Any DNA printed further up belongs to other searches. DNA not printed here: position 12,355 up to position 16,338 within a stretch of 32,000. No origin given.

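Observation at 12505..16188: Composite effector: DUF4150 PAAR-like tip, VasX/MIX-like region, long helical middle, glycine-rich TM hairpins and an unassigned 230-aa C-terminal domain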

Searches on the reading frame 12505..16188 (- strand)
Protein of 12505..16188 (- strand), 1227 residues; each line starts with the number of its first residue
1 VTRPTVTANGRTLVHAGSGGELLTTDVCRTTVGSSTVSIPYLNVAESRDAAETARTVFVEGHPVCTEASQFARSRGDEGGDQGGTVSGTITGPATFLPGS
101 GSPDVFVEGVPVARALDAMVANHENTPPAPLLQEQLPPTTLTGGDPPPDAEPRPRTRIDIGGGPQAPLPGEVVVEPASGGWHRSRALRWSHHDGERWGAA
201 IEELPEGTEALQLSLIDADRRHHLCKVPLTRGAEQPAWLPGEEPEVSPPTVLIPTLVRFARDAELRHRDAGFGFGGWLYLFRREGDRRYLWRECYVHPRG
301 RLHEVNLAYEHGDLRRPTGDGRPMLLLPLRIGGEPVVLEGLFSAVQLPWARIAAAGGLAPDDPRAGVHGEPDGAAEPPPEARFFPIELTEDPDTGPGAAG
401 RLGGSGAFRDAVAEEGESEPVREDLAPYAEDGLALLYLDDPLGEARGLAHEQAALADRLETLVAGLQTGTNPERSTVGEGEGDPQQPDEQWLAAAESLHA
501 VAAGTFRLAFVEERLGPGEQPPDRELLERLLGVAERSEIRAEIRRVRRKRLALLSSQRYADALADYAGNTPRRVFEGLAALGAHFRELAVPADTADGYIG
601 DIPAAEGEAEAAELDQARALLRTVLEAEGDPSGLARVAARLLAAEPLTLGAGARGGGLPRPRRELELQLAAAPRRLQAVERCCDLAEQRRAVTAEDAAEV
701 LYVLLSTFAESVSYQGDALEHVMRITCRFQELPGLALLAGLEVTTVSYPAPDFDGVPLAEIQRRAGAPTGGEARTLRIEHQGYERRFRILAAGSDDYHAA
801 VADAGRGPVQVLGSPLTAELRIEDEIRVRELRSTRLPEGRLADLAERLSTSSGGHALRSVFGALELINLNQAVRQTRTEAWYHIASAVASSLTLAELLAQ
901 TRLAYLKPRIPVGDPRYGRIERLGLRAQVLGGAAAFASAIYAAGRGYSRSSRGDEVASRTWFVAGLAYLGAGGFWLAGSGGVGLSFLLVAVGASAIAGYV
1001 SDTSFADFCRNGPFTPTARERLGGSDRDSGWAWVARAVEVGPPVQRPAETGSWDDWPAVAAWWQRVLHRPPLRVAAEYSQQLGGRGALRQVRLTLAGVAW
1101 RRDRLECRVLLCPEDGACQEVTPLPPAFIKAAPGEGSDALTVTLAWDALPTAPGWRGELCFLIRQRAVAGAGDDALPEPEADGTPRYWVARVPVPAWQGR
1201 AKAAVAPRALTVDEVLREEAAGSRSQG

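Call 8: search_protein_families(library=pfam, proteins=[window:12505-16188:-], max_evalue=1)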
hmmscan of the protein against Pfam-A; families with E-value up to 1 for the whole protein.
window:12505-16188:- (1227 aa): 2 families
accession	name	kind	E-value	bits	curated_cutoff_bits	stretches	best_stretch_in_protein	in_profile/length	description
PF13665.11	Tox-PAAR-like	-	1.5e-32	112.3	31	1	23-127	5-107/108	Toxin PAAR-like domain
PF05488.18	PAAR_motif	-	0.093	13.4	27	0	100-120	13-33/70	PAAR motif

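Call 9: search_protein_families(library=ncbifam, proteins=[window:12505-16188:-], max_evalue=1)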
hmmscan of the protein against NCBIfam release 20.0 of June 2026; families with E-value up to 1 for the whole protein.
window:12505-16188:- (1227 aa): 2 families
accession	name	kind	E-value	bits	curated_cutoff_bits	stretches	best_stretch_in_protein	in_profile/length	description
NF041559.1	BTH_I2691_fam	subfamily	1e-05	24.3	150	1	852-1014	646-834/858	T6SS effector BTH_I2691 family protein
NF033420.0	T6SS_PAAR_dom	equivalog_domain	0.0029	17.7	124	1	100-125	24-48/94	type VI secretion system PAAR protein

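Call 14: find_homologous_proteins(query=window:12505-15801:-, max_evalue=0.001)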
Query window:12505-15801:- (1098 aa): 3 proteins with E <= 0.001 among 8000 candidates.
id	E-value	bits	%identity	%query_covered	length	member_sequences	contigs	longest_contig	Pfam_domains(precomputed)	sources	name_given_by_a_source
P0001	0.0e+0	2445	100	100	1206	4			PF13665.12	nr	nr:PAAR-like domain-containing protein [Halorhodospira halophila]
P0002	0.0e+0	1820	76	100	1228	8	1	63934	PF13665.12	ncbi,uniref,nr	ncbi:DUF4150 domain-containing protein [Halorhodospira sp. 9621]|uniref:PAAR-like domain-containing 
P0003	0.0e+0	1041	51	99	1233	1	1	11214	PF13665.12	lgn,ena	-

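Call 19: search_solved_structures(query=A1, max_evalue=10, show_alignments=2)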
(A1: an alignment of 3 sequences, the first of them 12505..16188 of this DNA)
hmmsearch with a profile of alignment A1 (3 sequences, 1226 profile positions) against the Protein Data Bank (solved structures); distinct sequences matched with E-value up to 10: 3.
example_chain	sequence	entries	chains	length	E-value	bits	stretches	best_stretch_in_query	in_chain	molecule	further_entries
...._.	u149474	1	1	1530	1.5e-18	69.2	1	23-154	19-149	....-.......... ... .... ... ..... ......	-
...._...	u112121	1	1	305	0.3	11.9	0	1049-1075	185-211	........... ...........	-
4jiw_D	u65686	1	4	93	0.33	11.8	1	99-150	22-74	Putative uncharacterized protein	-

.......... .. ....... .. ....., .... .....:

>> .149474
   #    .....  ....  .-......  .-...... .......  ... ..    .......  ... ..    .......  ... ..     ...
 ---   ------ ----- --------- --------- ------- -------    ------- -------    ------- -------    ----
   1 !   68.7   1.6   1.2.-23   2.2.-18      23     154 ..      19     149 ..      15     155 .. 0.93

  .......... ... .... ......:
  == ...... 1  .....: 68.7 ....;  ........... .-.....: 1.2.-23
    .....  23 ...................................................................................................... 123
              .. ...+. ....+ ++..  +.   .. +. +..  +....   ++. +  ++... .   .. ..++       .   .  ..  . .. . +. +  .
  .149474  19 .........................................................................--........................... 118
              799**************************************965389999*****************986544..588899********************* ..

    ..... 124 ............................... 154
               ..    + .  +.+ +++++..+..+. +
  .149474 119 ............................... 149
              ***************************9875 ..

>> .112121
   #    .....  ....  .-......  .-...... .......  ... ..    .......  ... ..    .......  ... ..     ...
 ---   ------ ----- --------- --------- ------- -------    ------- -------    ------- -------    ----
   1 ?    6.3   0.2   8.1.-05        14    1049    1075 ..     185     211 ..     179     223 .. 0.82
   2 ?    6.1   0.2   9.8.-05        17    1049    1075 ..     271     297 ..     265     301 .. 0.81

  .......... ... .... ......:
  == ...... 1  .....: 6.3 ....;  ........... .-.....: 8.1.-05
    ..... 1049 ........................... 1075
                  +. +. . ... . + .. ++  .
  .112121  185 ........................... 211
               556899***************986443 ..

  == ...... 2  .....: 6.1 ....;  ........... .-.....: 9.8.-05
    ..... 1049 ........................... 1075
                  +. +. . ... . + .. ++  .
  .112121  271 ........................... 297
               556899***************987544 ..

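Call 34: find_encoding_contigs(protein=P0003, flank=10000, max_places=3)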
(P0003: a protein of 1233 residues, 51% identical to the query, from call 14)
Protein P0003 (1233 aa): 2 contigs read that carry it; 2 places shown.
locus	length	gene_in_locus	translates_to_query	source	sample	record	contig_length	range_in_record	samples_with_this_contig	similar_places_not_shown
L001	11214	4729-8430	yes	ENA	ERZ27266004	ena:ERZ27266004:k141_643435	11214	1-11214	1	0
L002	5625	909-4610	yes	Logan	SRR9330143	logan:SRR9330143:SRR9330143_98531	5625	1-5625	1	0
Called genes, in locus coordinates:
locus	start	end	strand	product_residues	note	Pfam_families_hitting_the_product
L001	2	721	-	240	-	?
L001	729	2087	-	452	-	PF00202:Aminotran_3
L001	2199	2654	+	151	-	-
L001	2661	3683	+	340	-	PF09937:DUF2169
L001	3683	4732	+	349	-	-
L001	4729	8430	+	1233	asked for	PF13665:Tox-PAAR-like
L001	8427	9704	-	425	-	PF00370:FGGY_N (faint), PF02782:FGGY_C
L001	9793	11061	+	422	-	PF05343:Peptidase_M42, PF01546:Peptidase_M20 (weak), PF04389:Peptidase_M28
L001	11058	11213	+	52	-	?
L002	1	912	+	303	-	?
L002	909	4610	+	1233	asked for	PF13665:Tox-PAAR-like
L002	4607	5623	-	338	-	?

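Call 35: find_encoding_contigs(protein=P0002, flank=10000, max_places=3)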
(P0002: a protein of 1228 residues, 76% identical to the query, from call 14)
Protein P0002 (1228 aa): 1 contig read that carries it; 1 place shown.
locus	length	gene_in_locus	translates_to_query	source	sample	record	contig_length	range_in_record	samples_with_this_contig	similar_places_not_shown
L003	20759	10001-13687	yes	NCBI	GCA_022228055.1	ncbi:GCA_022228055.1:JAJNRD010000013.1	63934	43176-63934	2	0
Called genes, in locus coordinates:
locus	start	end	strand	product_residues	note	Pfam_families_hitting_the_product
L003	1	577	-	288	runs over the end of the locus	PF13103:TonB_2 (faint), PF03544:TonB_C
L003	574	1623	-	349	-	PF02424:ApbE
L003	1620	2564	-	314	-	PF02951:GSH-S_N, PF02955:GSH-S_ATP, PF08443:RimK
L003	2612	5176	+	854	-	PF26379:FimL_2nd, PF01627:Hpt, PF02518:HATPase_c, PF00072:Response_reg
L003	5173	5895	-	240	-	PF20260:PUA_4, PF04452:Methyltrans_RNA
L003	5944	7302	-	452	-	PF00202:Aminotran_3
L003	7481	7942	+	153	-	-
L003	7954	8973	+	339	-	PF09937:DUF2169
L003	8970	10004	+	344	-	-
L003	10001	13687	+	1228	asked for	PF13665:Tox-PAAR-like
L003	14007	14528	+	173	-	-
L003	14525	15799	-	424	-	PF00370:FGGY_N (faint), PF02782:FGGY_C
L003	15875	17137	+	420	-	PF05343:Peptidase_M42, PF01546:Peptidase_M20 (weak), PF04389:Peptidase_M28 (weak)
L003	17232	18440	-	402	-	PF00270:DEAD, PF04851:ResIII, PF00271:Helicase_C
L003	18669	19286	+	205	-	PF05368:NmrA, PF13460:NAD_binding_10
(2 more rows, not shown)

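Call 36: search_protein_representatives(alignment_id=A2)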
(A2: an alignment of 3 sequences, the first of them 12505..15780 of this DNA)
Query: 3 sequences, 1090 profile positions. Proteins with E-value up to 0.001 (for the whole library): 243; up to 1e-10: 92; up to 1e-30: 6. The best 150 are listed.
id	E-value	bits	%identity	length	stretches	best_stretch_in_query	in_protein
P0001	0.0e+00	2153.7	-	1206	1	1-1090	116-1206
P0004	1.4e-191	655.6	-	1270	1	2-1073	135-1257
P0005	4.1e-39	150.7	-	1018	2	73-503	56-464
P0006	1.8e-37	145.3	-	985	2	79-497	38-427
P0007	1.8e-35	138.7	-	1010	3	298-463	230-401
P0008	1.1e-32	129.4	-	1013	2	64-498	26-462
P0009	2.0e-29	118.6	-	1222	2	44-491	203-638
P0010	1.2e-28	116.1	-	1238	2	89-407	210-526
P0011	2.5e-28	115.0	-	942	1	20-316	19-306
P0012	1.1e-26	109.6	-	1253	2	80-417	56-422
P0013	1.3e-26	109.3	-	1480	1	19-417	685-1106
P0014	1.3e-26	109.3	-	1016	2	73-467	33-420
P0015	1.5e-24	102.5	-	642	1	72-425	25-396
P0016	1.5e-24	102.5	-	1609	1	19-316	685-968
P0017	1.9e-24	102.1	-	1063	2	107-433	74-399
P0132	1.6e-08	49.5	-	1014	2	300-456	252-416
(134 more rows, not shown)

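Call 37: search_protein_families(library=ncbifam, proteins=[P0004, P0005, P0006, P0007, P0008, P0009, P0010, P0011, P0012], max_evalue=0.01)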
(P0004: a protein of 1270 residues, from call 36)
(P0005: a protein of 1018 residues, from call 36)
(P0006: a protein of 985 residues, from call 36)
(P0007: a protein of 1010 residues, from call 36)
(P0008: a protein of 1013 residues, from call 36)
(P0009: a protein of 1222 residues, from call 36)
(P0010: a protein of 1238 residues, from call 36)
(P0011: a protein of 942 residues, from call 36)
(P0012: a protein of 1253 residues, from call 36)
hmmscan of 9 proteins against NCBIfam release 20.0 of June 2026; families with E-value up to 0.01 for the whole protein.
P0004 (1270 aa): 0 families

P0005 (1018 aa): 1 family
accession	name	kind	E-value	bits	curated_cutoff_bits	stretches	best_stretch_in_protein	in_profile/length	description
NF041559.1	BTH_I2691_fam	subfamily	7.4e-16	57.9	150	1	554-789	590-836/858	T6SS effector BTH_I2691 family protein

P0006 (985 aa): 1 family
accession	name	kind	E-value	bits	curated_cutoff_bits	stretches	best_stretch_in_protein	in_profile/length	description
NF041559.1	BTH_I2691_fam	subfamily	1.5e-16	60.2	150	2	575-753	637-837/858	T6SS effector BTH_I2691 family protein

P0007 (1010 aa): 1 family
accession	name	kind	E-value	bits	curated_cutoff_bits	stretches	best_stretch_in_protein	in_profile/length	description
NF041559.1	BTH_I2691_fam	subfamily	4.6e-17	61.8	150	2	85-295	53-291/858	T6SS effector BTH_I2691 family protein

P0008 (1013 aa): 1 family
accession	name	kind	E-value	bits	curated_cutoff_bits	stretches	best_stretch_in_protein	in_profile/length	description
NF041559.1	BTH_I2691_fam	subfamily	1.2e-14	53.8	150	2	594-820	599-844/858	T6SS effector BTH_I2691 family protein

P0009 (1222 aa): 1 family
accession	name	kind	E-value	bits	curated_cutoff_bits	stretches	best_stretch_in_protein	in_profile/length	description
NF041559.1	BTH_I2691_fam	subfamily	1.7e-11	43.5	150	1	782-993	622-838/858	T6SS effector BTH_I2691 family protein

P0010 (1238 aa): 1 family
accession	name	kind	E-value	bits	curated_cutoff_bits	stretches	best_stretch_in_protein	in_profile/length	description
NF041559.1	BTH_I2691_fam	subfamily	4.7e-13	48.6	150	1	260-1085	54-851/858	T6SS effector BTH_I2691 family protein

P0011 (942 aa): 1 family
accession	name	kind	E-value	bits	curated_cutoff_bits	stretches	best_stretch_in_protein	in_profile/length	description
NF041559.1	BTH_I2691_fam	subfamily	1e-15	57.4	150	1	574-793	656-846/858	T6SS effector BTH_I2691 family protein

P0012 (1253 aa): 1 family
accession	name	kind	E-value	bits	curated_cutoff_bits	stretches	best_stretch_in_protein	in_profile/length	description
NF041559.1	BTH_I2691_fam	subfamily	1.3e-11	43.8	150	1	759-1011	607-843/858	T6SS effector BTH_I2691 family protein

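Call 38: search_protein_families(library=pfam, proteins=[P0004, P0005, P0006, P0007, P0008, P0009, P0010, P0011, P0012], max_evalue=0.01)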
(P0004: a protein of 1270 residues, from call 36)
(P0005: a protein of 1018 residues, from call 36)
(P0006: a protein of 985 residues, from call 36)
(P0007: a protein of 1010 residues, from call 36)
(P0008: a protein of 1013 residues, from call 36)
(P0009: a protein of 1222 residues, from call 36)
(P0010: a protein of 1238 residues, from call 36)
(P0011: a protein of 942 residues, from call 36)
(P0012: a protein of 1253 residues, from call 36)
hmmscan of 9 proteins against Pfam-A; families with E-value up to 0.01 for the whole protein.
P0004 (1270 aa): 1 family
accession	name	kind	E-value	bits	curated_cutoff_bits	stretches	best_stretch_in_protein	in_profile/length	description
PF13665.11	Tox-PAAR-like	-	1.3e-28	99.7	31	1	22-124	5-107/108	Toxin PAAR-like domain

P0005 (1018 aa): 0 families

P0006 (985 aa): 1 family
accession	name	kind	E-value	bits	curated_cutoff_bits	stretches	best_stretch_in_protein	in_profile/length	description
PF20249.3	VasX_N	-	2.4e-09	37.9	27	1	100-201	53-152/156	VasX toxin N-terminal region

P0007 (1010 aa): 1 family
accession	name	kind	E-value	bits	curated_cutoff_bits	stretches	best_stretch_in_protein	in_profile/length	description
PF20249.3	VasX_N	-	5.8e-12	46.4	27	1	84-182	49-153/156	VasX toxin N-terminal region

P0008 (1013 aa): 1 family
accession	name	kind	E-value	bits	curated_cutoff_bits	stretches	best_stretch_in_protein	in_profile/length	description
PF20249.3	VasX_N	-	2e-08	34.9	27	1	102-185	46-135/156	VasX toxin N-terminal region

P0009 (1222 aa): 1 family
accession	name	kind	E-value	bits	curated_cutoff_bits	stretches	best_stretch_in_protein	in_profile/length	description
PF13665.11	Tox-PAAR-like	-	9e-28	97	31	1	53-155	3-107/108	Toxin PAAR-like domain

P0010 (1238 aa): 1 family
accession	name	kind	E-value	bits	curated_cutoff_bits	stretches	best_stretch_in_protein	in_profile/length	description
PF20249.3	VasX_N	-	9.9e-06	26.1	27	1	260-338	51-135/156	VasX toxin N-terminal region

P0011 (942 aa): 1 family
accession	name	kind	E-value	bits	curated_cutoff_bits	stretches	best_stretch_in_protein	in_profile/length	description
PF20249.3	VasX_N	-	2.6e-07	31.3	27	1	137-252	53-151/156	VasX toxin N-terminal region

P0012 (1253 aa): 1 family
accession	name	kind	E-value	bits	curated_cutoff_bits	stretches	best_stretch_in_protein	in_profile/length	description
PF20249.3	VasX_N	-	0.0039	17.7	27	0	120-199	52-136/156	VasX toxin N-terminal region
